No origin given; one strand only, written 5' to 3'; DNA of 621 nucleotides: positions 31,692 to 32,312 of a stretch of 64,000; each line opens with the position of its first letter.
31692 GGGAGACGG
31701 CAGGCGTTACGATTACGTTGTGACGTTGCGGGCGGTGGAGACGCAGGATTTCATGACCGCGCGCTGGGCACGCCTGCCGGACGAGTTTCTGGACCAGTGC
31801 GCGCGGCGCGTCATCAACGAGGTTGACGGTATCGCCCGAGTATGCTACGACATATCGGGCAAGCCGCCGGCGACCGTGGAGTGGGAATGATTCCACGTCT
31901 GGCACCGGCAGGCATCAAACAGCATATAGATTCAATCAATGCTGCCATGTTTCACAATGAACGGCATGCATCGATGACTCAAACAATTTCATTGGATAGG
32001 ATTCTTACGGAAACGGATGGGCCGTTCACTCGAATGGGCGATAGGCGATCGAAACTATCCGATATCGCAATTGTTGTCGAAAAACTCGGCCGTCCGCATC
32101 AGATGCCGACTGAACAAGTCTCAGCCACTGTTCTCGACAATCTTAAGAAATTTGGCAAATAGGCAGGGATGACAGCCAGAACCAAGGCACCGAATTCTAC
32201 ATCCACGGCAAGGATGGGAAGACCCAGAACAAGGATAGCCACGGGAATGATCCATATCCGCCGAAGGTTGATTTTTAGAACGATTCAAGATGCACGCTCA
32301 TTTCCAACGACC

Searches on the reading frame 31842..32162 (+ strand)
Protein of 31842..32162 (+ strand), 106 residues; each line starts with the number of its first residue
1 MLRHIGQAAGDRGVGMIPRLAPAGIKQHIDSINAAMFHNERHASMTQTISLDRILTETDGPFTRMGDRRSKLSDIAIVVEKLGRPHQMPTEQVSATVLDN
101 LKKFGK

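Call 74: search_protein_families(library=pfam, proteins=[window:31842-32162:+], max_evalue=0.01)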
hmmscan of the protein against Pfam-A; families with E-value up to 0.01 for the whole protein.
window:31842-32162:+ (106 aa): 1 family
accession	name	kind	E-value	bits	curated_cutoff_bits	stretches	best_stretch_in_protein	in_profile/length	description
PF01026.27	TatD_DNase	-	1.1e-08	35.2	27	1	31-104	173-251/253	TatD related DNase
